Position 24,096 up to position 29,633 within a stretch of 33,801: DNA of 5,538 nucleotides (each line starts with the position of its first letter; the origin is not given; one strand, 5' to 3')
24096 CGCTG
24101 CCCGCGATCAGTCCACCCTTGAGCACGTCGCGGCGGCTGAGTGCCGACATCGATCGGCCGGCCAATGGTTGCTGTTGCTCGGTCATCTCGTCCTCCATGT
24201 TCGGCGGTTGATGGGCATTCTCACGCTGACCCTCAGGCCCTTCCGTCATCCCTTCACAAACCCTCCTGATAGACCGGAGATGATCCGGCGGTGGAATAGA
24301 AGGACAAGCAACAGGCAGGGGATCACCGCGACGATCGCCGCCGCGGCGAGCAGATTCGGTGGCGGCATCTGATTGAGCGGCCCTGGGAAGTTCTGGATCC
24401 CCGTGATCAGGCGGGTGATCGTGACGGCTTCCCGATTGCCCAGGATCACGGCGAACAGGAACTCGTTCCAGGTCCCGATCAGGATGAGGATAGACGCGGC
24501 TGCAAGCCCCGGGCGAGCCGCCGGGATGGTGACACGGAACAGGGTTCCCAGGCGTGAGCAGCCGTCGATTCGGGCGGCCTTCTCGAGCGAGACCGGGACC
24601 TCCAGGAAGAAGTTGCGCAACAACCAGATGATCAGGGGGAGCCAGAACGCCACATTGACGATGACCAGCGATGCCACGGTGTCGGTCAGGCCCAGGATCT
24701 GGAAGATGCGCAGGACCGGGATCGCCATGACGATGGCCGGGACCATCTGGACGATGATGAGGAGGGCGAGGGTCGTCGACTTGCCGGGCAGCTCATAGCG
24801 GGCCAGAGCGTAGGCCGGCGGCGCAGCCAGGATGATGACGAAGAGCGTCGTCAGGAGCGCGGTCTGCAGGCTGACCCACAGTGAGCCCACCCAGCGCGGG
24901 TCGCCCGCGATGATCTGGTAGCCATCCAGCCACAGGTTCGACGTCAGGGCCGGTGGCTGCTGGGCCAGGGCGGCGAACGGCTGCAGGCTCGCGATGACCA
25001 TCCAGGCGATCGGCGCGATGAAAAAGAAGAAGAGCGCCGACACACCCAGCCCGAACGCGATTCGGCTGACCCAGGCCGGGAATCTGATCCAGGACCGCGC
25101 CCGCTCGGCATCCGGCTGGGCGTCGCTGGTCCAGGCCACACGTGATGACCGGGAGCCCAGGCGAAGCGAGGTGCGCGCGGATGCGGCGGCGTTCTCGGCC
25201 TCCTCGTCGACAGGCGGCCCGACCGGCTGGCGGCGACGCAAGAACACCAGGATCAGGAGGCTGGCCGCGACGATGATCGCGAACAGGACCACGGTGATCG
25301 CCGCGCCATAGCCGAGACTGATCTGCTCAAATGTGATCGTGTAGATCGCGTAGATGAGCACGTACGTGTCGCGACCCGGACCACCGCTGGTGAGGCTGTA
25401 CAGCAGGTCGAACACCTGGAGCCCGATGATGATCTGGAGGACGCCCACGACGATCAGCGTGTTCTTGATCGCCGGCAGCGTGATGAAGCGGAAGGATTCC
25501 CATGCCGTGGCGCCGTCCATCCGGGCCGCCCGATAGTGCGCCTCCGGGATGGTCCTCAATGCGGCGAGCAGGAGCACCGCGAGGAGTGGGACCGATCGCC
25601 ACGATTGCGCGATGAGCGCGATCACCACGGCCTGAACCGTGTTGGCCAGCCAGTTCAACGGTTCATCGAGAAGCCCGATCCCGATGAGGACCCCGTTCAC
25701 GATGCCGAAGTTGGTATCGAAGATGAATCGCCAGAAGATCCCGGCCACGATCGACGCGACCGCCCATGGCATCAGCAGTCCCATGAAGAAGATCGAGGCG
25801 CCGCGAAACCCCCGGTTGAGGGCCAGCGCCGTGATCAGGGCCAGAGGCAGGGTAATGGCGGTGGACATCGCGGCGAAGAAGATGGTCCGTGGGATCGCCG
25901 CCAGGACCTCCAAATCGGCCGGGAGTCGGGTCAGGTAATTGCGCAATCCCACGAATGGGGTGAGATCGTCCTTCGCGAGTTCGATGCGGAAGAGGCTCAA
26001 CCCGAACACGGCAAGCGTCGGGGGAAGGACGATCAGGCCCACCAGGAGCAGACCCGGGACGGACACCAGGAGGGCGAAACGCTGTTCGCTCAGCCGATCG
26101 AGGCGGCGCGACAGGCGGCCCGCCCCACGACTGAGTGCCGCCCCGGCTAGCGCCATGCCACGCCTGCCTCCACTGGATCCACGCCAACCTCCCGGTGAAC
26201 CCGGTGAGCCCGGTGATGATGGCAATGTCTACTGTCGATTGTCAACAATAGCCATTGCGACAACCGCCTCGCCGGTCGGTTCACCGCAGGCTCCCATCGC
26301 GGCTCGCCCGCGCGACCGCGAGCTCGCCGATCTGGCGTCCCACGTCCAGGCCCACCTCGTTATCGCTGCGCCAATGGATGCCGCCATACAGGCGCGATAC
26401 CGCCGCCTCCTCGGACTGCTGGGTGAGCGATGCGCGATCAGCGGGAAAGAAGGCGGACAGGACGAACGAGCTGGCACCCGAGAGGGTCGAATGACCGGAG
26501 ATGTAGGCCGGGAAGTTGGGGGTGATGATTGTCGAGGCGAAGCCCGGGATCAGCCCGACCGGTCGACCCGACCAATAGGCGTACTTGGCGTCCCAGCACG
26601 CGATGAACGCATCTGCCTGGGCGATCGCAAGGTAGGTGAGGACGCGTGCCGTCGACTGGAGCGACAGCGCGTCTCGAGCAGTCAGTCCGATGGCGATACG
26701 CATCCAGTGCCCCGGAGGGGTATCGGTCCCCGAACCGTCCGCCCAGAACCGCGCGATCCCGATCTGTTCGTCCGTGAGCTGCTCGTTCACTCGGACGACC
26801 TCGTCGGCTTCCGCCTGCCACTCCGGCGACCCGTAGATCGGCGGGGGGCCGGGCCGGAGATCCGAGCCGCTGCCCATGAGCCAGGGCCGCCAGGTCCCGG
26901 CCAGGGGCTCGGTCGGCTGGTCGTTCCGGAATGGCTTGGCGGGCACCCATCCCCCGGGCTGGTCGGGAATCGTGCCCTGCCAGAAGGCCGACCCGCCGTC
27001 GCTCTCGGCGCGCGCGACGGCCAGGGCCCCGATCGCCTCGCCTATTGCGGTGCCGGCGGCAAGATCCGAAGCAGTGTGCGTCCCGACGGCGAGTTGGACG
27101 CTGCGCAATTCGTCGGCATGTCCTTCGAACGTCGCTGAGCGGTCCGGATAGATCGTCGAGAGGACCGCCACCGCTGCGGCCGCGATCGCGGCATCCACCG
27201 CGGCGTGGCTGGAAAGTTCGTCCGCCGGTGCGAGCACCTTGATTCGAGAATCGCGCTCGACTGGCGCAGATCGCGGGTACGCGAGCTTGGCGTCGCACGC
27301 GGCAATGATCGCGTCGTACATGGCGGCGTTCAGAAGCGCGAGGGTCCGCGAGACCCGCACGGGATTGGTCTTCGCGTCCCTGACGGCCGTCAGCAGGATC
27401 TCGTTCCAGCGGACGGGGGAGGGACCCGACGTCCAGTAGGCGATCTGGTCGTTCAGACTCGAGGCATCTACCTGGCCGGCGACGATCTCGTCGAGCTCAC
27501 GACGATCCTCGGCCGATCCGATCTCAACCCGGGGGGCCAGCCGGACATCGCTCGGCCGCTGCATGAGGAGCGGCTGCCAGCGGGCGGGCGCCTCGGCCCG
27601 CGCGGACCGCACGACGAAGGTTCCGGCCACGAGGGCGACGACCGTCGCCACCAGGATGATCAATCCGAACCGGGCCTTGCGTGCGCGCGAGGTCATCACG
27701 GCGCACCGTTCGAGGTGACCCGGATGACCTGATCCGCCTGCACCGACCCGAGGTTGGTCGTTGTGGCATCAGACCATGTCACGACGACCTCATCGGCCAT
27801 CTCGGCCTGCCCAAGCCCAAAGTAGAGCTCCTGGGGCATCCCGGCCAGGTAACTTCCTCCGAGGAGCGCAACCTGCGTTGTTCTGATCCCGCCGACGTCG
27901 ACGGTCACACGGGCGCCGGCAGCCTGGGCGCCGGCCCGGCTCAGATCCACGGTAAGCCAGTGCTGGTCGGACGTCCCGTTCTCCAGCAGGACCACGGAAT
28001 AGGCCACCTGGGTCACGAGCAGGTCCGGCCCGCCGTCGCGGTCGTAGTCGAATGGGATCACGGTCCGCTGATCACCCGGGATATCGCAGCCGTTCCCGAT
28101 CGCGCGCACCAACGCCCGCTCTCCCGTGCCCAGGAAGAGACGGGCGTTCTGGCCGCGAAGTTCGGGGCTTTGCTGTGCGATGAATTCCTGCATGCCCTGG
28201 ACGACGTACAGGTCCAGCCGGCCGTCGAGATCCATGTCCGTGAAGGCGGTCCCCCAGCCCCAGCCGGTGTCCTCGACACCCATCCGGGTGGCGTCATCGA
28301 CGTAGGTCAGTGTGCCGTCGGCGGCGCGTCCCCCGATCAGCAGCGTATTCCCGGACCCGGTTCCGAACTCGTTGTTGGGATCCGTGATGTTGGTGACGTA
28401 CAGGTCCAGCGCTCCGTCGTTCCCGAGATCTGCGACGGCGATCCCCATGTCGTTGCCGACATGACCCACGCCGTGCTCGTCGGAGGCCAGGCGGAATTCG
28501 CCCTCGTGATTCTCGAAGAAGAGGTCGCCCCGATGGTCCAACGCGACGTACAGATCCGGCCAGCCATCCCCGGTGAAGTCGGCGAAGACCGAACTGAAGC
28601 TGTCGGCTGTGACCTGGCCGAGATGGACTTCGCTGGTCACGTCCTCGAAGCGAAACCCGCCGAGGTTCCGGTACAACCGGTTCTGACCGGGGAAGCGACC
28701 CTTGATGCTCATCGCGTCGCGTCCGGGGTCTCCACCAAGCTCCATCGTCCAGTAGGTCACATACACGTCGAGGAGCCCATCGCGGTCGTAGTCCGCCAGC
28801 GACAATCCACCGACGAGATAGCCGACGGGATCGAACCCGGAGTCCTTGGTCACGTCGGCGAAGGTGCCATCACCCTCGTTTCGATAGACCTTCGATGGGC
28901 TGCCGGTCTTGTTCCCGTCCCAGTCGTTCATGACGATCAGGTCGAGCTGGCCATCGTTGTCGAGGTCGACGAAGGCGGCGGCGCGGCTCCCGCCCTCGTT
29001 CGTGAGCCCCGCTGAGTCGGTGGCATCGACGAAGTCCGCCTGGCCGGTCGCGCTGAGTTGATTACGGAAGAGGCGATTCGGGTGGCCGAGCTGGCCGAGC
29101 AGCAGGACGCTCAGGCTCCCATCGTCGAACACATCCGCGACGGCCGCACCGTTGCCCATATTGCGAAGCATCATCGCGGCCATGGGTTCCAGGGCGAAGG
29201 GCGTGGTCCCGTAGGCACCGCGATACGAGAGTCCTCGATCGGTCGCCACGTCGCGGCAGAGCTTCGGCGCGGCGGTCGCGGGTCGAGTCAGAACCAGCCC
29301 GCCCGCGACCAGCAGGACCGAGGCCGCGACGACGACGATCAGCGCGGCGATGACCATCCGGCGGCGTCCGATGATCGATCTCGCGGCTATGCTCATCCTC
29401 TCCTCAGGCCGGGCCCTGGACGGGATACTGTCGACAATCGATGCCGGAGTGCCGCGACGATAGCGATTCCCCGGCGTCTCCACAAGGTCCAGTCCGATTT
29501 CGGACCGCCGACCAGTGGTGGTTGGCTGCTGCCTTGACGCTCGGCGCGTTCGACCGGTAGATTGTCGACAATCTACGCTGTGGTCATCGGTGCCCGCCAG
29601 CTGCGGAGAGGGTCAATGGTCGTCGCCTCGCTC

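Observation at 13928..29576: Six intergenic copies of one 20-bp palindromic operator-like motif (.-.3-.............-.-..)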

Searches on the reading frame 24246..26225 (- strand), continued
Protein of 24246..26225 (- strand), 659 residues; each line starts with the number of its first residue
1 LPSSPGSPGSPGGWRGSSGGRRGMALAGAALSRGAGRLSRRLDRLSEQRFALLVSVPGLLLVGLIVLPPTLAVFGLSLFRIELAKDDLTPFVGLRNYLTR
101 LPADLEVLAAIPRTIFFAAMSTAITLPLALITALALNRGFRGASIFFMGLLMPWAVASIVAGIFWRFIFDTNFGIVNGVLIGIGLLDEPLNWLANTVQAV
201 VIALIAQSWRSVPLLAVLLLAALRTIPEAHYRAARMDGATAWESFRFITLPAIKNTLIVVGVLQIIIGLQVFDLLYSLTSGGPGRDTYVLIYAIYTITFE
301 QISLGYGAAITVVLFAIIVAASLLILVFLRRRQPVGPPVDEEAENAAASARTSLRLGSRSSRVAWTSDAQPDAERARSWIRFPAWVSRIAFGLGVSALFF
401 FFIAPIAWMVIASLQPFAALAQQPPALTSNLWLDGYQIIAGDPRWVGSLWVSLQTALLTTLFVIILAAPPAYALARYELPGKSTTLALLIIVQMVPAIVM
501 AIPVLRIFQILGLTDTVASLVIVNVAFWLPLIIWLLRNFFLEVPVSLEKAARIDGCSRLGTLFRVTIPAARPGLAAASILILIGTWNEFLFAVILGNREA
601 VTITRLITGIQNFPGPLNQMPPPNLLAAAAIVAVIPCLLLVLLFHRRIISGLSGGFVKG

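Call 68: fold_search(model_id=the predicted structure, library=pdb)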
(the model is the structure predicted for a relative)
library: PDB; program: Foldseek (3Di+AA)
matches with E <= 10: 872; with E <= 0.001: 64
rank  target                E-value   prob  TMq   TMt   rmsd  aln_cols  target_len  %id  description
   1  6za3_B                2.4e-10  1.00  0.59  0.57   6.0       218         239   27  Structure of the transcriptional repressor Atu1419 (VanR) from agrobacterium fabrum in complex a palindromic DNA (C222 (released 2020-12-02)
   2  4p9f_A                3.0e-10  1.00  0.61  0.65   5.3       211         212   26  E. coli McbR/YncC (released 2015-01-14)
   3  6za3_A                3.0e-10  1.00  0.56  0.55   6.3       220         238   28  Structure of the transcriptional repressor Atu1419 (VanR) from agrobacterium fabrum in complex a palindromic DNA (C222 (released 2020-12-02)
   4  6za7_D                3.0e-10  1.00  0.55  0.54   6.6       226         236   28  Structure of the apo transcriptional repressor Atu1419 (VanR) from agrobacterium fabrum (released 2020-12-02)
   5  6za7_A                3.2e-10  1.00  0.56  0.55   6.4       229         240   28  Structure of the apo transcriptional repressor Atu1419 (VanR) from agrobacterium fabrum (released 2020-12-02)
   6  3ihu_A                3.5e-10  1.00  0.57  0.63   6.0       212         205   26  Crystal structure of DNA binding protein (YP_298823.1) from Ralstonia eutropha JMP134 at 1.92 A resolution (released 2009-08-11)
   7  6za0_A                4.9e-10  1.00  0.55  0.54   6.9       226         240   28  Structure of the transcriptional repressor Atu1419 (VanR) in complex with a fortuitous citrate from agrobacterium fabr (released 2020-12-02)
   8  6za7_B                6.5e-10  1.00  0.56  0.56   7.0       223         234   28  Structure of the apo transcriptional repressor Atu1419 (VanR) from agrobacterium fabrum (released 2020-12-02)
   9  3ihu_B                7.1e-10  1.00  0.57  0.63   6.2       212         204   26  Crystal structure of DNA binding protein (YP_298823.1) from Ralstonia eutropha JMP134 at 1.92 A resolution (released 2009-08-11)
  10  7u5q_B                7.8e-10  1.00  0.66  0.70   4.7       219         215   26  Crystal structure of transcriptional regulator, GntR family, from Brucella melitensis (released 2022-03-09)
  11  6za7_C                1.0e-09  1.00  0.56  0.55   6.7       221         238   28  Structure of the apo transcriptional repressor Atu1419 (VanR) from agrobacterium fabrum (released 2020-12-02)
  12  6z74_D                1.1e-09  1.00  0.57  0.56   6.6       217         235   28  Structure of the transcriptional repressor Atu1419 (VanR) in complex with a fortuitous citrate from agrobacterium fabr (released 2020-12-02)
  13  7u5q_A                1.2e-09  1.00  0.66  0.69   4.7       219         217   26  Crystal structure of transcriptional regulator, GntR family, from Brucella melitensis (released 2022-03-09)
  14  7xp0                  1.2e-09  1.00  0.62  0.71   4.8       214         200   29  Crystal structure of PmiR from Pseudomonas aeruginosa (released 2023-04-12)
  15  6z74_C                1.2e-09  1.00  0.58  0.58   6.2       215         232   28  Structure of the transcriptional repressor Atu1419 (VanR) in complex with a fortuitous citrate from agrobacterium fabr (released 2020-12-02)
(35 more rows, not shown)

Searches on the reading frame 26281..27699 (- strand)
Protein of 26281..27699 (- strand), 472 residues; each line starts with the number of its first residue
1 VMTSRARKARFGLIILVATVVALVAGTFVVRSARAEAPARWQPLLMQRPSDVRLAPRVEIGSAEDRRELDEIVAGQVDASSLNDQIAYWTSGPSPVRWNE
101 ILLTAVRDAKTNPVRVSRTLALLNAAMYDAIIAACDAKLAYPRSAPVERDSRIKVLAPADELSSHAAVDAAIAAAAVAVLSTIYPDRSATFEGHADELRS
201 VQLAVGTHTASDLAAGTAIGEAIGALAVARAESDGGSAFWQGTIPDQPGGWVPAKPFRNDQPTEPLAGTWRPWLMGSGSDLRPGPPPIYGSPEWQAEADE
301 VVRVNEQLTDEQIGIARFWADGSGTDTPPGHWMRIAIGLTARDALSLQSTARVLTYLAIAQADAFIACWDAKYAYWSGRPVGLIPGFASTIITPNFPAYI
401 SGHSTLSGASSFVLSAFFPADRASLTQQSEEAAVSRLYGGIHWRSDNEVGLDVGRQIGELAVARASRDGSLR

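Call 6: search_protein_families(library=pfam, proteins=[window:26281-27699:-])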
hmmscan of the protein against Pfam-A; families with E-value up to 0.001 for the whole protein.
window:26281-27699:- (472 aa): 1 family
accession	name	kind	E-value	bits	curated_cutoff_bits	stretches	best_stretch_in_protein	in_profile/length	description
PF01569.27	PAP2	-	9.7e-08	32.3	27.2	1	372-457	20-117/130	PAP2 superfamily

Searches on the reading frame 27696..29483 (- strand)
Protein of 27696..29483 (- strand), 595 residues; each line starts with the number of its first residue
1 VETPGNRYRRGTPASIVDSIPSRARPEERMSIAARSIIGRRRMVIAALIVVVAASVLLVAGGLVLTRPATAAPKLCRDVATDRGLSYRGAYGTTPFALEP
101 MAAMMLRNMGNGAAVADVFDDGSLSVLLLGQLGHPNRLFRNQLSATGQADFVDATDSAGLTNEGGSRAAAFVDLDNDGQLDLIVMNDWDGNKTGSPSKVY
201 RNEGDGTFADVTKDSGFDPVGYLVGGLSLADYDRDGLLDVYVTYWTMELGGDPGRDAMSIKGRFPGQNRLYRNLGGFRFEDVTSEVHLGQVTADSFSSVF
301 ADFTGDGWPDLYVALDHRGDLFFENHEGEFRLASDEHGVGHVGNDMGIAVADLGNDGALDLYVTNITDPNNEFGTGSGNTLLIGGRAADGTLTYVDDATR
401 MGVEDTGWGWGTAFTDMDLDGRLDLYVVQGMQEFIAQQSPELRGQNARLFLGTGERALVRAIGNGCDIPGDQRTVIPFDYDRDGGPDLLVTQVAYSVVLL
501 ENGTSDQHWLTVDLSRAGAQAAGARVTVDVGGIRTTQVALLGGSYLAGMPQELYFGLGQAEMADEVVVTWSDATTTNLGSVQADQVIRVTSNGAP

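Call 6: search_protein_families(library=pfam, proteins=[window:27696-29483:-])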
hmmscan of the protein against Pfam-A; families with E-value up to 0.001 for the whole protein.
window:27696-29483:- (595 aa): 3 families
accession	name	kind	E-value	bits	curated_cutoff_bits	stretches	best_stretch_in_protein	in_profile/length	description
PF13517.12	FG-GAP_3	-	6.4e-34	116.8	26.9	4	302-363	1-61/61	FG-GAP-like repeat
PF07593.17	UnbV_ASPIC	-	1.1e-12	48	23.4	1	521-587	1-67/68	ASPIC and UnbV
PF01839.29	FG-GAP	-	4e-10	39.8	22.1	0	168-190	4-26/37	FG-GAP repeat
